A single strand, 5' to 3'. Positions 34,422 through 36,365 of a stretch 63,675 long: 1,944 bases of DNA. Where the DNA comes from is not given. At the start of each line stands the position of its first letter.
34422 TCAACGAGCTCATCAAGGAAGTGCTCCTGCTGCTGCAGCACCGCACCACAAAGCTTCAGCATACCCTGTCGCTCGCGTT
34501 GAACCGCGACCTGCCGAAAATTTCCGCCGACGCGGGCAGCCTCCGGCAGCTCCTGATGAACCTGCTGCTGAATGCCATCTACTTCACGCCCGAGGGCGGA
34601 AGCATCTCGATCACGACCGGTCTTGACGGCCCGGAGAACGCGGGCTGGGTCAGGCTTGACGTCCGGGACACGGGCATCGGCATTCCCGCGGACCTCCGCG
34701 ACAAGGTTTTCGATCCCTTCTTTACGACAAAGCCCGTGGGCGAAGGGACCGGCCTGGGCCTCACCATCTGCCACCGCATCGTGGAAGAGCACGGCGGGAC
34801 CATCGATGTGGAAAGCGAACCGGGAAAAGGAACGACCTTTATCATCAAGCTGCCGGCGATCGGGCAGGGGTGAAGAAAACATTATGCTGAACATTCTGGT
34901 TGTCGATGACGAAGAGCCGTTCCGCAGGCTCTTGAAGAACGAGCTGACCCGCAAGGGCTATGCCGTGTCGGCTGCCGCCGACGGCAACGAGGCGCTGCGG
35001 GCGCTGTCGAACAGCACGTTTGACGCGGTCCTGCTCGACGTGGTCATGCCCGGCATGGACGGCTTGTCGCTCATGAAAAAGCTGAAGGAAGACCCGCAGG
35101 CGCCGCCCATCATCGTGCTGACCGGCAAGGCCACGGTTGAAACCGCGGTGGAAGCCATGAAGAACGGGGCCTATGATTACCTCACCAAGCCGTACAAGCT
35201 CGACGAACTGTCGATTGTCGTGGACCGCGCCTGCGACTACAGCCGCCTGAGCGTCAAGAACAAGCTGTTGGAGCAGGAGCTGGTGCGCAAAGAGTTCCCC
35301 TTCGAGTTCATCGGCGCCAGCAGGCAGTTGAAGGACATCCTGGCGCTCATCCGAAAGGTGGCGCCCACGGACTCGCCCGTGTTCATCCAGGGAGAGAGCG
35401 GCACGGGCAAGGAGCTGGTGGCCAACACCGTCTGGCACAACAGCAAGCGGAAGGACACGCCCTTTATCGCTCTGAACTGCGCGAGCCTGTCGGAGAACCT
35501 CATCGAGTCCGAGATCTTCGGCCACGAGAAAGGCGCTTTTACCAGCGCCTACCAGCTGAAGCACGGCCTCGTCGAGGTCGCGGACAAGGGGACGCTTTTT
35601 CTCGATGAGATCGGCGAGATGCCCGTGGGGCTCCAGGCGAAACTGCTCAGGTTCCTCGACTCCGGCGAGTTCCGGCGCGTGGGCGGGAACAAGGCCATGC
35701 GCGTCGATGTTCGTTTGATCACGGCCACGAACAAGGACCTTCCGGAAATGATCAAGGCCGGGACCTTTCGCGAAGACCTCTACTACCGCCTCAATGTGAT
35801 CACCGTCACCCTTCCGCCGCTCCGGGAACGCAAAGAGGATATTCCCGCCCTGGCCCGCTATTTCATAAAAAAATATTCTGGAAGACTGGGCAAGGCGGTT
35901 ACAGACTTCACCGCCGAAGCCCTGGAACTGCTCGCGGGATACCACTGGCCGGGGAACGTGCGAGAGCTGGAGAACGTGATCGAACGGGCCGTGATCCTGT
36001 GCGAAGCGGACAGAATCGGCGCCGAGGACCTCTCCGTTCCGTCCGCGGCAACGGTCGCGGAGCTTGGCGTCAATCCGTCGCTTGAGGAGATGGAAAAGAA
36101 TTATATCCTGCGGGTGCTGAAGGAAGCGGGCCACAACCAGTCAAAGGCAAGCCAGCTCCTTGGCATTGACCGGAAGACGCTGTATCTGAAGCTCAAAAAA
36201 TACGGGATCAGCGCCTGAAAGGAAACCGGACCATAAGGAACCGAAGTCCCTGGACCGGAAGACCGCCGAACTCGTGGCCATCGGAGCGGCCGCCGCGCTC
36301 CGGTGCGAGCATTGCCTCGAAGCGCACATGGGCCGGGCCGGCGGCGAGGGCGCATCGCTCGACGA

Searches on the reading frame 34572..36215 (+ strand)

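Call 92: search_protein_families(library=pfam, proteins=[window:34572-36215:+], max_evalue=0.001)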
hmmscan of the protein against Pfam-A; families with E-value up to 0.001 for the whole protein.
window:34572-36215:+ (548 aa): 8 families
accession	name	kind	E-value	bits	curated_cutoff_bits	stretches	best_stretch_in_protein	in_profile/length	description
PF00158.32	Sigma54_activat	-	1.8e-69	233.2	20.2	1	247-412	2-167/168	Sigma-54 interaction domain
PF00072.30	Response_reg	-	2.5e-32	111.8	30.2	1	108-214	1-107/111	Response regulator receiver domain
PF25601.1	AAA_lid_14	-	1.2e-27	96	27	1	418-488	1-71/87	AAA+ ATPase lid domain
PF14532.12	Sigma54_activ_2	-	3.5e-22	79.6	25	1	247-417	1-138/138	Sigma-54 interaction domain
PF02954.25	HTH_8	-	1.1e-14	54.3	22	1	503-544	1-42/42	Bacterial regulatory protein, Fis family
PF07728.20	AAA_5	-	6.8e-06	26.6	22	1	269-388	1-123/139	AAA domain (dynein-related subfamily)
PF07724.20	AAA_2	-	9.1e-05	23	27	1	271-395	7-132/166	AAA domain (Cdc48 subfamily)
PF00004.35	AAA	-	0.0004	21.3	21.2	1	272-396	3-116/131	ATPase family associated with various cellular activities (AAA)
